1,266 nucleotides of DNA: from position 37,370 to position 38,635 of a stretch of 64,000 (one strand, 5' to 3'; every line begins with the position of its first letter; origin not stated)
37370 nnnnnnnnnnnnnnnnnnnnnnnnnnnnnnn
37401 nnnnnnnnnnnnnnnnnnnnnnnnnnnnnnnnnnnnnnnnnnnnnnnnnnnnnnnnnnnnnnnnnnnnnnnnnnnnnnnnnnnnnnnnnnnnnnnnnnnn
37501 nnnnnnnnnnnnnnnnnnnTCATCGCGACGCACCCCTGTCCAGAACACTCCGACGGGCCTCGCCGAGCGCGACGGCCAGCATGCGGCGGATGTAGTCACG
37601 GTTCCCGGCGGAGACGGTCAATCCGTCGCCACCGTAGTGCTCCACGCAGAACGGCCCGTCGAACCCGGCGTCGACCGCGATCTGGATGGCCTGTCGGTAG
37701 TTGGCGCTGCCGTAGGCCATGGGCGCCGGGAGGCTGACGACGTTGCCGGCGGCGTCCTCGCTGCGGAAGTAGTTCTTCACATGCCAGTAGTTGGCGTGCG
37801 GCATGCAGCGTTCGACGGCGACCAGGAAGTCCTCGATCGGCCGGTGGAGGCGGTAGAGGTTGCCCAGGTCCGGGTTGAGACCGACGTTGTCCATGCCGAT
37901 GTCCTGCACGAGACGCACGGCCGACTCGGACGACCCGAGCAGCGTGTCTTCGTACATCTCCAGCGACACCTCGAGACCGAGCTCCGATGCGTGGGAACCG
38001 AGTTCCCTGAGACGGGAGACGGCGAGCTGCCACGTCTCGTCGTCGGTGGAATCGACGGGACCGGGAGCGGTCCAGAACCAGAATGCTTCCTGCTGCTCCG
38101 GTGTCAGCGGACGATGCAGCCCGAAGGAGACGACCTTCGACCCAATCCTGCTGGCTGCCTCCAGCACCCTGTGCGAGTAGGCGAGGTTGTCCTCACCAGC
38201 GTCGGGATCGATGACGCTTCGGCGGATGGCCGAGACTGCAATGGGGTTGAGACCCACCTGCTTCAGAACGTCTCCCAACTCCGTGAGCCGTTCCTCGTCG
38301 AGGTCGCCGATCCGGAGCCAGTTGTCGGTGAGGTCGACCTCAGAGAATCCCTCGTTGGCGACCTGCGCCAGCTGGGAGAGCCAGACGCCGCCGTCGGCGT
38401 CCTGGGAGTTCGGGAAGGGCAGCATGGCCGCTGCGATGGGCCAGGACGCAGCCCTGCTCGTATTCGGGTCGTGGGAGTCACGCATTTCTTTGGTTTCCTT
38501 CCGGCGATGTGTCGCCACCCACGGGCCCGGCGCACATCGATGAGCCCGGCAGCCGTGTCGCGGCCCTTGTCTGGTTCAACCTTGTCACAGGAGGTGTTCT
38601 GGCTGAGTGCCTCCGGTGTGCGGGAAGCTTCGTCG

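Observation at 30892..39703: Candidate undescribed pentonate-to-erythrose-4-phosphate pathway linked to a GH120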

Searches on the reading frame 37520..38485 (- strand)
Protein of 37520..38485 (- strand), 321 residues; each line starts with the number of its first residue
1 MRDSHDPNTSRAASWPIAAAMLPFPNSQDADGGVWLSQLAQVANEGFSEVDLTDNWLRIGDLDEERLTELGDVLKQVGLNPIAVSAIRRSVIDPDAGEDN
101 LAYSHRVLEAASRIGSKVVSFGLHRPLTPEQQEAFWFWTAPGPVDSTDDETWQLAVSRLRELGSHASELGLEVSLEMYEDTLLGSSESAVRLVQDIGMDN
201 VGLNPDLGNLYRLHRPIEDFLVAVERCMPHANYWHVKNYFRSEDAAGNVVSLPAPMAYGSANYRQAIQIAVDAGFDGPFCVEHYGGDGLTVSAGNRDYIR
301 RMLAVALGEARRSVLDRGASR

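Call 8: search_protein_families(library=pfam, proteins=[window:37520-38485:-])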
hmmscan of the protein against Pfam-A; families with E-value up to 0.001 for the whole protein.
window:37520-38485:- (321 aa): 1 family
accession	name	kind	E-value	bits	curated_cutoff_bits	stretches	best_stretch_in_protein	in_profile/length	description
PF01261.30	AP_endonuc_2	-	1.7e-21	77.5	31.1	1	40-286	2-232/249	Xylose isomerase-like TIM barrel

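Call 9: search_protein_families(library=ncbifam, proteins=[window:37520-38485:-])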
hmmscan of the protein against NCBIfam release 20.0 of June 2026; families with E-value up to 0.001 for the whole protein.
window:37520-38485:- (321 aa): 3 families
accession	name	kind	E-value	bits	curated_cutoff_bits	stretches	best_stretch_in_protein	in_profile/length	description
NF009688.0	PRK13209.1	subfamily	7.5e-07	28.4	317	1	147-284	128-255/286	L-ribulose-5-phosphate 3-epimerase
NF009689.0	PRK13210.1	subfamily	0.0001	21.6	200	1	147-284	124-257/286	L-ribulose-5-phosphate 3-epimerase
NF051856.1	PsicseEpim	equivalog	0.00024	21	300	1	138-206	112-183/287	D-psicose 3-epimerase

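Call 13: search_solved_structures(query=window:37520-38485:-, max_evalue=0.01)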
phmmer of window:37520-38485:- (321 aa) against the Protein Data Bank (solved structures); distinct sequences matched with E-value up to 0.01: 3.
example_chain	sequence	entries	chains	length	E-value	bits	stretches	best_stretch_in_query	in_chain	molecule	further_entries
5tnv_A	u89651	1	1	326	6.4e-83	281.9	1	11-307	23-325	AP endonuclease, family protein 2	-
7erm_A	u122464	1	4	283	9.5e-05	25.1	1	158-250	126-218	D-tagatose 3-epimerase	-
7ern_A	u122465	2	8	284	9.6e-05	25.1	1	158-250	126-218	D-tagatose 3-epimerase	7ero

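Call 22: find_related_loci(query=window:37520-38485:-, collection=genome_contigs, flank=10000)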
Query window:37520-38485:- (321 aa) in genome_contigs; peptide patterns used: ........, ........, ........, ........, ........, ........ (x = any residue, [..] = any of these).
146 stretches matched a pattern; 13 encode a relative of the query (tblastn E <= 1e-3); 13 distinct loci.
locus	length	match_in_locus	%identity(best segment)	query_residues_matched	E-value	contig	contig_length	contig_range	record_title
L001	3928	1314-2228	82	4-309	2e-176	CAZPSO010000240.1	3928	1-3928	MAG TPA_asm: uncultured Tessaracoccus sp. isolate SRP220891_co3_306 genome assembly, contig: NODE_52975_length_3928_cov_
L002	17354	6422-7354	79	12-321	2e-166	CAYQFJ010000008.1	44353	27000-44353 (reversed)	MAG TPA_asm: uncultured Actinotalea sp. isolate SRP263527_co1_49 genome assembly, contig: NODE_575_length_44353_cov_7.83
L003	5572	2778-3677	76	12-311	5e-159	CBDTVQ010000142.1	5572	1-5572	MAG TPA_asm: uncultured Tessaracoccus sp. isolate SRR7614695_concoct_128 genome assembly, contig: ERZ23877680.15543, who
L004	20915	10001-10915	68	12-315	1e-144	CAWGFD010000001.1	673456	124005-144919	MAG: uncultured Actinomycetota bacterium isolate MFD01721.bin.1.99 genome assembly, contig: contig_35676, whole genome s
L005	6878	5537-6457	65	10-315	2e-135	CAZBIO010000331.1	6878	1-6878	MAG TPA_asm: uncultured Cellulomonas sp. isolate binchicken_co84_455 genome assembly, contig: k141_2011531, whole genome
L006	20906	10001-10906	67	10-311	2e-134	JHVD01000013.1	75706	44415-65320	Propionibacteriaceae bacterium P6A17 T493DRAFT_scaffold00012.12_C, whole genome shotgun sequence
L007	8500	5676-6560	65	14-309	1e-121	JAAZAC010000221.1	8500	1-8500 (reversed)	MAG: Actinomycetales bacterium isolate AS06rmzACSIP_387 326992_AS06, whole genome shotgun sequence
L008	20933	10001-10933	58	12-311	3e-110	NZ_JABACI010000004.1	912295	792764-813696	Microbacterium salsuginis strain CFH 90308 Scaffold3_1, whole genome shotgun sequence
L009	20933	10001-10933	56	12-311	6e-110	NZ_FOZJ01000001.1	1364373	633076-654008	Microbacterium sp. cf046, whole genome shotgun sequence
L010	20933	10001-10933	57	12-311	9e-109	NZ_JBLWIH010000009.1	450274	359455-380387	Microbacterium sp. I2 contig9, whole genome shotgun sequence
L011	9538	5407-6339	52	9-309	2e-104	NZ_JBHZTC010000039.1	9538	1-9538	Kocuria sp. CPCC 205315 Scaffold44, whole genome shotgun sequence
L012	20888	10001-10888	58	12-301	2e-108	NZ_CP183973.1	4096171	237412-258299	Microbacterium sp. E-13 chromosome, complete genome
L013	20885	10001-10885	80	14-309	8e-163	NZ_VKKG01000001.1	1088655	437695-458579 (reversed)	Tessaracoccus rhinocerotis strain YIM 101269 2013217_contig_1, whole genome shotgun sequence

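Call 24: find_encoding_contigs(protein=window:37520-38485:-, flank=10000, max_places=4)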
Protein window:37520-38485:- (321 aa): no gene with exactly this product is on record in the collection.

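Call 27: find_encoding_contigs(protein=L013:9953-10918:+, flank=10000, max_places=3)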
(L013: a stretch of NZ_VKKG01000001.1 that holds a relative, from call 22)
Protein L013:9953-10918:+ (321 aa): 3 contigs read that carry it; 3 places shown.
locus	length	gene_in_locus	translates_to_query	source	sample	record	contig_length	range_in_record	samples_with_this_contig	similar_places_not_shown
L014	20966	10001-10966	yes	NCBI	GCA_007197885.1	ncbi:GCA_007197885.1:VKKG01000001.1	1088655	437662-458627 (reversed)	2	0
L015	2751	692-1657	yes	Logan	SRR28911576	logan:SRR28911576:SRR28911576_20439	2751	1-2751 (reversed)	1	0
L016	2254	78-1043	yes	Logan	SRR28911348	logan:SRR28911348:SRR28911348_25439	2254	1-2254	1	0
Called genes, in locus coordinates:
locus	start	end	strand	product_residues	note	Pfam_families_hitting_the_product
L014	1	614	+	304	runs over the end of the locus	PF00528:BPD_transp_1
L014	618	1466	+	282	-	PF00528:BPD_transp_1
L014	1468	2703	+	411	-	PF04616:Glyco_hydro_43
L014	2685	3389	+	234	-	PF04854:DUF624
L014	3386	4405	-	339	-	PF00356:LacI, PF00532:Peripla_BP_1, PF13407:Peripla_BP_4 (weak), PF13377:Peripla_BP_3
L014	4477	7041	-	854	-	PF00270:DEAD, PF00271:Helicase_C, PF08482:HrpB_C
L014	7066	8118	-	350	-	PF00356:LacI, PF00532:Peripla_BP_1, PF13407:Peripla_BP_4, PF13377:Peripla_BP_3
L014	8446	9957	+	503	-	PF22848:ASD1_dom, PF01229:Glyco_hydro_39 (weak), PF06964:Alpha-L-AF_C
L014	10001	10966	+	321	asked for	PF01261:AP_endonuc_2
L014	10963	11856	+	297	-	PF03446:NAD_binding_2, PF14833:NAD_binding_11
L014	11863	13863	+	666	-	PF22842:Pel9A-like_beta_helix, PF21258:Glyco_hydro_120_ins, PF13229:Beta_helix (faint)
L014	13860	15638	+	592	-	PF02733:Dak1, PF02734:Dak2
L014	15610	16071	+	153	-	PF02502:LacAB_rpiB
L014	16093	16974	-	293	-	PF01149:Fapy_DNA_glyco, PF06831:H2TH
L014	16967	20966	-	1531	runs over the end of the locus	PF00270:DEAD, PF04851:ResIII (weak), PF00271:Helicase_C, PF19306:WHD_Lhr, PF08494:DEAD_assoc, PF23236:WHD_2nd_Lhr, PF23235:WHD_3rd_Lhr, PF23234:WHD_4th_Lhr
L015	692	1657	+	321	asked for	PF01261:AP_endonuc_2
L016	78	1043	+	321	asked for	PF01261:AP_endonuc_2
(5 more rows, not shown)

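Call 28: find_encoding_contigs(protein=L008:9986-10969:+, flank=10000, max_places=3)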
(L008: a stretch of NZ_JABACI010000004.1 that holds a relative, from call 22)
Protein L008:9986-10969:+ (327 aa): 1 contig read that carries it; 1 place shown.
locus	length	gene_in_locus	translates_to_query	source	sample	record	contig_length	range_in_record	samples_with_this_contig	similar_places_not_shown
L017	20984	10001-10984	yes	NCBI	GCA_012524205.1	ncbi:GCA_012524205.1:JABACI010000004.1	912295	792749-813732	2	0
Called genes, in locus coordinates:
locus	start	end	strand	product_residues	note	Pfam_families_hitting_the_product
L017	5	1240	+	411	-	PF07690:MFS_1, PF06779:MFS_4, PF07690:MFS_1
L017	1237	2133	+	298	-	PF00753:Lactamase_B, PF12706:Lactamase_B_2 (weak)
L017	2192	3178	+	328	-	PF01557:FAA_hydrolase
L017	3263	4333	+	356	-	PF00389:2-Hacid_dh, PF02826:2-Hacid_dh_C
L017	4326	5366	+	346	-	PF01820:Dala_Dala_lig_N, PF02222:ATP-grasp, PF07478:Dala_Dala_lig_C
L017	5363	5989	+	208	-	PF01427:Peptidase_M15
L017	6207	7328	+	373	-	PF08245:Mur_ligase_M, PF02875:Mur_ligase_C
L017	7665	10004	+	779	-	PF00933:Glyco_hydro_3, PF01915:Glyco_hydro_3_C, PF14310:Fn3-like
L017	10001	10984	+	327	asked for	PF01261:AP_endonuc_2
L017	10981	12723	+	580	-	PF02733:Dak1, PF02734:Dak2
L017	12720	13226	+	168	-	PF02502:LacAB_rpiB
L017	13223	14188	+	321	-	PF02737:3HCDH_N, PF03446:NAD_binding_2 (faint), PF03721:UDPG_MGDP_dh_N (weak), PF00725:3HCDH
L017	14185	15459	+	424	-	PF01565:FAD_binding_4, PF04030:ALO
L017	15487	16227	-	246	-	PF00392:GntR, PF07729:FCD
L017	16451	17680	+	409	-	PF00465:Fe-ADH, PF13685:Fe-ADH_2, PF25137:ADH_Fe_C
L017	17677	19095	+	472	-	PF00171:Aldedh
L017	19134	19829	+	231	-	PF03737:RraA-like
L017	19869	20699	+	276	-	PF03446:NAD_binding_2, PF03807:F420_oxidored (weak), PF14833:NAD_binding_11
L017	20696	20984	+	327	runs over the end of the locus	PF00528:BPD_transp_1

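Call 36: find_homologous_proteins(query=window:37520-38485:-, max_evalue=1e-20)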
Query window:37520-38485:- (321 aa): 2947 proteins with E <= 1e-20 among 8000 candidates; the best 120 are listed.
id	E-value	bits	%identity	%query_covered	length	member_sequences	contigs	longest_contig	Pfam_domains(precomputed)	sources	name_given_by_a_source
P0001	2.4e-212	722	99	100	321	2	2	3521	PF01261.31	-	-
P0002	1.7e-176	604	87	93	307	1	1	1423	PF01261.31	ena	-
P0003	3.9e-173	593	86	93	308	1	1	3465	PF01261.31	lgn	-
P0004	8.1e-173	592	85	94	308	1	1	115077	PF01261.31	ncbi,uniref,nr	ncbi:sugar phosphate isomerase/epimerase [Tessaracoccus sp. ZS01]|uniref:sugar phosphate isomerase/e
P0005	1.2e-171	588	83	95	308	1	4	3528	PF01261.31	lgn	-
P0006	3.9e-171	587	84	94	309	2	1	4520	PF01261.31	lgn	-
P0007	9.9e-170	582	83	97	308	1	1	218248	PF01261.31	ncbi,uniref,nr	ncbi:sugar phosphate isomerase/epimerase [Tessaracoccus sp. MC1756]|uniref:sugar phosphate isomerase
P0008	8.4e-166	569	80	97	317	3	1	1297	PF01261.31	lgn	-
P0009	8.9e-166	569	82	95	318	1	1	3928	PF01261.31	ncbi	-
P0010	1.9e-164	565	82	93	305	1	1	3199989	PF01261.31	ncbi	ncbi:sugar phosphate isomerase/epimerase family protein [Tessaracoccus sp. Y36]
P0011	2.3e-164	564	78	99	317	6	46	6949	PF01261.31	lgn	-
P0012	5.8e-163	560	79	97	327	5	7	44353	PF01261.31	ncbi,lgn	-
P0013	9.3e-163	559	82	93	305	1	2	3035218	PF01261.31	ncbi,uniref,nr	ncbi:sugar phosphate isomerase/epimerase [Tessaracoccus sp. MC1865]|uniref:sugar phosphate isomerase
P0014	3.4e-160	551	80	92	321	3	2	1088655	PF01261.31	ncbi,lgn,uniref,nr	ncbi:sugar phosphate isomerase/epimerase [Tessaracoccus rhinocerotis]|uniref:Sugar phosphate isomera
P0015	1.9e-159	548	81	93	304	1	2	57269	PF01261.31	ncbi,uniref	ncbi:sugar phosphate isomerase/epimerase [Tessaracoccus lubricantis]|uniref:Sugar phosphate isomeras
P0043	2.4e-136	472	69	93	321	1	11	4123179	PF01261.31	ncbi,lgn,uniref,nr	ncbi:Xylose isomerase domain protein TIM barrel [Cellulomonas flavigena DSM 20109]|uniref:Xylose iso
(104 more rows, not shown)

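Call 41: search_solved_structures(query=window:37520-38485:-, max_evalue=1e-20, show_alignments=1)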
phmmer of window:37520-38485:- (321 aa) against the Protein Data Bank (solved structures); distinct sequences matched with E-value up to 1e-20: 1.
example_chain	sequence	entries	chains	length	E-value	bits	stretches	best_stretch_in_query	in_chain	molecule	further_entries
5tnv_A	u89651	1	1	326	6.4e-83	281.9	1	11-307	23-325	AP endonuclease, family protein 2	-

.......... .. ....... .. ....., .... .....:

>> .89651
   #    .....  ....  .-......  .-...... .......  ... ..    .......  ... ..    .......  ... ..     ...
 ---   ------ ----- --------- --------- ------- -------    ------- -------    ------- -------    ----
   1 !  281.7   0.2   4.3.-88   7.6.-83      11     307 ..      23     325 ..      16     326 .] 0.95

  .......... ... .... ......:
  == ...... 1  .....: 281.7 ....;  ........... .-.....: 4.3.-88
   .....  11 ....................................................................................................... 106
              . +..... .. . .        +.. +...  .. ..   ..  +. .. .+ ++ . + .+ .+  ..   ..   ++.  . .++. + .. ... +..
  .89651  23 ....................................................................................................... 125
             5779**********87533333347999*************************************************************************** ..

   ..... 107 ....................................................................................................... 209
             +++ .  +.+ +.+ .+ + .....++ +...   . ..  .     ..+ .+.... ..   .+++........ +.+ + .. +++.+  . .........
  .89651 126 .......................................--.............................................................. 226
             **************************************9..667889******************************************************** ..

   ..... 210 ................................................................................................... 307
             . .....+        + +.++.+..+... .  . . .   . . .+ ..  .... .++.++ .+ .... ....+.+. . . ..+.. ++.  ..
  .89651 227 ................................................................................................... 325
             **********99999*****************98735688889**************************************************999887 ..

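Call 45: find_encoding_contigs(protein=P0010, flank=10000, max_places=1)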
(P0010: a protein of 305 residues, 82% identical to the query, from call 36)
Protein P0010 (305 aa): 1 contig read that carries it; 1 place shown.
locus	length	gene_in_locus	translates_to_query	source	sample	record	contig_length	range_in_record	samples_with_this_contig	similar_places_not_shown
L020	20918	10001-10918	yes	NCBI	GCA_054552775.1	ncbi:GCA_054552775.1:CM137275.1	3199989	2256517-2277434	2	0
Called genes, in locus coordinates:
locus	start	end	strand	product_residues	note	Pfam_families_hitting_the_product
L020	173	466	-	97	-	PF04945:YHS (weak)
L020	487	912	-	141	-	-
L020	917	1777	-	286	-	PF01790:LGT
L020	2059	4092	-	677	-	PF00122:E1-E2_ATPase, PF00702:Hydrolase, PF12710:HAD (weak)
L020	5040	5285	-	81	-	PF02583:Trns_repr_metal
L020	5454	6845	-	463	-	PF13701:DDE_Tnp_1_4, PF01609:DDE_Tnp_1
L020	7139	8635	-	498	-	PF22848:ASD1_dom, PF06964:Alpha-L-AF_C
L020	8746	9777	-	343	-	PF00356:LacI, PF00532:Peripla_BP_1, PF13407:Peripla_BP_4, PF13377:Peripla_BP_3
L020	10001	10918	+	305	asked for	PF01261:AP_endonuc_2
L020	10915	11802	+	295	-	PF03446:NAD_binding_2, PF14833:NAD_binding_11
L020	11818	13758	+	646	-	PF22842:Pel9A-like_beta_helix, PF21258:Glyco_hydro_120_ins, PF13229:Beta_helix (weak)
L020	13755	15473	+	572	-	PF02733:Dak1, PF02734:Dak2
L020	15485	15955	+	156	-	PF02502:LacAB_rpiB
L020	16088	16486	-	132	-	PF20254:DMFA2_C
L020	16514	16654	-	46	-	-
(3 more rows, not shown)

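Call 46: find_encoding_contigs(protein=P0043, flank=10000, max_places=1)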
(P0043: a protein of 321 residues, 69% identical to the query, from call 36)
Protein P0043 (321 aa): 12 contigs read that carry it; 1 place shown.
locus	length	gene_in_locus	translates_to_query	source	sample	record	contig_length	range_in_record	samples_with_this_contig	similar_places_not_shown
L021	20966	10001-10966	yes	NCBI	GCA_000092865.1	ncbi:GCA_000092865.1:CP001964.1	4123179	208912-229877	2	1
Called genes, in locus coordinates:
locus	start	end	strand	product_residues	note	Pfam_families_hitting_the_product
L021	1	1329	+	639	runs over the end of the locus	PF00578:AhpC-TSA, PF08534:Redoxin, PF01436:NHL (faint), PF13905:Thioredoxin_8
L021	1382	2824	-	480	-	PF01590:GAF, PF13185:GAF_2 (weak), PF00990:GGDEF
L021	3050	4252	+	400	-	-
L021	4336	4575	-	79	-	-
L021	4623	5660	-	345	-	-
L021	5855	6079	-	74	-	PF20059:DUF6458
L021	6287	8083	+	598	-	PF04616:Glyco_hydro_43, PF00553:CBM_2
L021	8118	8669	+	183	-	PF28549:NDPSase_N, PF00293:NUDIX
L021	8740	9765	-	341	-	PF00356:LacI, PF00532:Peripla_BP_1, PF13407:Peripla_BP_4, PF13377:Peripla_BP_3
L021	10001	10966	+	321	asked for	PF01261:AP_endonuc_2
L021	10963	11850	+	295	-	PF03446:NAD_binding_2, PF14833:NAD_binding_11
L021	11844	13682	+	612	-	PF02733:Dak1, PF02734:Dak2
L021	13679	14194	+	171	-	PF02502:LacAB_rpiB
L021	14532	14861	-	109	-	PF00893:Multi_Drug_Res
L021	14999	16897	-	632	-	PF00664:ABC_membrane, PF00005:ABC_tran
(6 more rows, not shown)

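Call 58: search_protein_families(library=ncbifam, proteins=[window:37520-38485:-, L017:13223-14188:+, L017:14185-15459:+], max_evalue=1)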
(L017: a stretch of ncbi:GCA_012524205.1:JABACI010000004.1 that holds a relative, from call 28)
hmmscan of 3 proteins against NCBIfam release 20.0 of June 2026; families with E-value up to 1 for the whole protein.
window:37520-38485:- (321 aa): 6 families
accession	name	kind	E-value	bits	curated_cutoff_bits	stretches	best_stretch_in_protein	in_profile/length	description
NF009688.0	PRK13209.1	subfamily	7.5e-07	28.4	317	1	147-284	128-255/286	L-ribulose-5-phosphate 3-epimerase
NF009689.0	PRK13210.1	subfamily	0.0001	21.6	200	1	147-284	124-257/286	L-ribulose-5-phosphate 3-epimerase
NF051856.1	PsicseEpim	equivalog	0.00024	21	300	1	138-206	112-183/287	D-psicose 3-epimerase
TIGR00542.1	hxl6Piso_put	equivalog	0.0035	16.7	272.15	1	146-282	122-248/279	L-ribulose-5-phosphate 3-epimerase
TIGR03234.1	OH-pyruv-isom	equivalog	0.035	13.4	353.45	1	145-232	111-200/254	hydroxypyruvate isomerase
TIGR04379.1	myo_inos_iolE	equivalog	0.12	11.9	290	1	146-238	122-211/290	myo-inosose-2 dehydratase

L017:13223-14188:+ (321 aa): 51 families (the best 25 are shown)
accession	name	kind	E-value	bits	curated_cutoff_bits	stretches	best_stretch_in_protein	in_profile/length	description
NF042925.1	FHMPC_DH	equivalog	1.4e-61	208.4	500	1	3-305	2-303/304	5-formyl-3-hydroxy-2-methylpyridine 4-carboxylate 5-dehydrogenase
NF006125.0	PRK08269.1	equivalog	2.6e-61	207.5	427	1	2-310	6-321/334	3-hydroxybutyryl-CoA dehydrogenase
NF006124.0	PRK08268.1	subfamily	9.1e-61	206.3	508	1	2-281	8-286/507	3-hydroxyacyl-CoA dehydrogenase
NF004783.0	PRK06129.1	equivalog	6.9e-55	186.7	347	1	1-235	2-238/315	3-hydroxyacyl-CoA dehydrogenase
NF004474.0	PRK05808.1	subfamily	2.2e-53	181.4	408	1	1-279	3-279/283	3-hydroxybutyryl-CoA dehydrogenase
NF005875.0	PRK07819.1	subfamily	6.8e-53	179.9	319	1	1-280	5-284/287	3-hydroxybutyryl-CoA dehydrogenase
NF006722.0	PRK09260.1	equivalog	8.1e-51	173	429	1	1-279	2-278/289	3-hydroxyacyl-CoA dehydrogenase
TIGR02279.1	PaaC-3OHAcCoADH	equivalog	2.1e-47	162.1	669.4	1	3-281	7-284/503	3-hydroxyacyl-CoA dehydrogenase PaaH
NF005715.0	PRK07530.1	equivalog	1.1e-44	153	420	1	2-280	5-281/292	3-hydroxybutyryl-CoA dehydrogenase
NF004699.0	PRK06035.1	equivalog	5.2e-44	150.6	500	1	3-275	5-278/294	3-hydroxyacyl-CoA dehydrogenase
NF006143.0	PRK08293.1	equivalog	1.1e-40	139.7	312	1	2-280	5-285/291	3-hydroxyacyl-CoA dehydrogenase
NF008727.0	PRK11730.1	equivalog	2.3e-40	138.7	870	1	3-282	315-592/717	fatty acid oxidation complex subunit alpha FadB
NF005716.0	PRK07531.1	equivalog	1.4e-39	136.2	592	1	2-237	5-238/495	carnitine 3-dehydrogenase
NF008363.0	PRK11154.1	equivalog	1.4e-37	129.2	869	1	2-282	310-586/708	fatty acid oxidation complex subunit alpha FadJ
NF005471.0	PRK07066.1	equivalog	1.9e-35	122.4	414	1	4-240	10-244/321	L-carnitine dehydrogenase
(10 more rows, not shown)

L017:14185-15459:+ (424 aa): 10 families
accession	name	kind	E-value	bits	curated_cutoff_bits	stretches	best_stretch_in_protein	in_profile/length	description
TIGR01679.1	bact_FAD_ox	subfamily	9.5e-60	202.6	292.25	2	11-204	2-197/419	FAD-linked oxidoreductase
TIGR01678.1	FAD_lactone_ox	subfamily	1.5e-38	132.9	396.8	2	11-204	5-203/438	sugar 1,4-lactone oxidase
TIGR01677.1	pln_FAD_oxido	subfamily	2.7e-16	59.2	383.1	2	49-191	67-224/560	FAD-dependent oxidoreductase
NF053785.1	DcplphribOxDprE1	equivalog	2.1e-15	56.9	500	2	294-424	324-449/449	decaprenylphosphoryl-beta-D-ribose oxidase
TIGR01676.1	GLDHase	equivalog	2.9e-12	46.2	458.25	1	12-185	53-232/541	L-galactonolactone dehydrogenase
NF041227.1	BagG_FevA2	exception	8.7e-08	31.2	850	1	50-181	79-210/455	bagremycin/ferroverdin biosynthesis FAD-dependent oxygenase BagG/FevA2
NF041226.1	BagK_FevA1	equivalog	8.8e-08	31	800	1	36-181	62-206/453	bagremycin/ferroverdin biosynthesis FAD-dependent oxygenase BagK/FevA1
TIGR00387.1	glcD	equivalog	1.4e-05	24.1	567.9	1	46-188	29-180/413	glycolate oxidase subunit GlcD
NF008439.0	PRK11282.1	equivalog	0.0047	15.8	284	1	43-221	27-212/358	glycolate oxidase subunit GlcE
NF010478.0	PRK13903.1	equivalog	0.072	11.9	231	1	23-181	35-196/362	UDP-N-acetylmuramate dehydrogenase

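Call 61: find_encoding_contigs(protein=L006:9983-10936:+, flank=10000, max_places=1)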
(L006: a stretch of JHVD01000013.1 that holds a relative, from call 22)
Protein L006:9983-10936:+ (317 aa): 1 contig read that carries it; 1 place shown.
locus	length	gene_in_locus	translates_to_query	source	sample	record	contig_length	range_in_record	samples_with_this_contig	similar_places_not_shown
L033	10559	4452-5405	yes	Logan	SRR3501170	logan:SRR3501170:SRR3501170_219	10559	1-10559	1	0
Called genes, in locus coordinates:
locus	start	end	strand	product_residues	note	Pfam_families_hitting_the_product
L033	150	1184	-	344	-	PF00356:LacI, PF00532:Peripla_BP_1, PF13407:Peripla_BP_4, PF13377:Peripla_BP_3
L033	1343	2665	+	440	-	PF01547:SBP_bac_1, PF13416:SBP_bac_8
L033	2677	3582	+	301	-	PF00528:BPD_transp_1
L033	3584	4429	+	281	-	PF00528:BPD_transp_1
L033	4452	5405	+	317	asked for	PF01261:AP_endonuc_2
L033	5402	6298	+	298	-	PF03446:NAD_binding_2, PF14833:NAD_binding_11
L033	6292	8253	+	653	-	PF07602:DUF1565 (faint), PF22842:Pel9A-like_beta_helix, PF21258:Glyco_hydro_120_ins, PF13229:Beta_helix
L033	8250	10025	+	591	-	PF02733:Dak1, PF02734:Dak2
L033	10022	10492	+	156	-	PF02502:LacAB_rpiB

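Call 62: find_encoding_contigs(protein=L002:6374-7357:+, flank=10000, max_places=1)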
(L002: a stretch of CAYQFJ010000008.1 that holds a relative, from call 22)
Protein L002:6374-7357:+ (327 aa): 8 contigs read that carry it; 1 place shown.
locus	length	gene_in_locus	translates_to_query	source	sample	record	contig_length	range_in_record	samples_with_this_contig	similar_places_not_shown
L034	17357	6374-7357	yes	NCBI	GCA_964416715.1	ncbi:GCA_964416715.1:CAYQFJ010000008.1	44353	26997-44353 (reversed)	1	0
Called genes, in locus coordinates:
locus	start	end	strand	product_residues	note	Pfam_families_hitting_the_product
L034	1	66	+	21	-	?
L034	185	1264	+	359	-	PF00356:LacI, PF00532:Peripla_BP_1, PF13407:Peripla_BP_4, PF13377:Peripla_BP_3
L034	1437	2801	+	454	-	PF01547:SBP_bac_1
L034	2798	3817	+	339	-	PF00528:BPD_transp_1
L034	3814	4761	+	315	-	PF00528:BPD_transp_1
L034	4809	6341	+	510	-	PF22848:ASD1_dom, PF06964:Alpha-L-AF_C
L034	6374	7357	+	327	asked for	PF01261:AP_endonuc_2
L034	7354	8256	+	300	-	PF03446:NAD_binding_2, PF14833:NAD_binding_11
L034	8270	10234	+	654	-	PF22842:Pel9A-like_beta_helix, PF21258:Glyco_hydro_120_ins, PF13229:Beta_helix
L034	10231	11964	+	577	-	PF02733:Dak1, PF02734:Dak2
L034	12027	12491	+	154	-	PF02502:LacAB_rpiB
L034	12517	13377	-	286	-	PF00702:Hydrolase, PF08282:Hydrolase_3 (faint), PF12710:HAD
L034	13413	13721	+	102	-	PF05768:Glrx-like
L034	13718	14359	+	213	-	PF06971:Put_DNA-bind_N, PF01408:GFO_IDH_MocA, PF02629:CoA_binding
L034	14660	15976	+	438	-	PF01547:SBP_bac_1, PF13416:SBP_bac_8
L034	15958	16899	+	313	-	PF00528:BPD_transp_1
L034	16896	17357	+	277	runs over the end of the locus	PF00528:BPD_transp_1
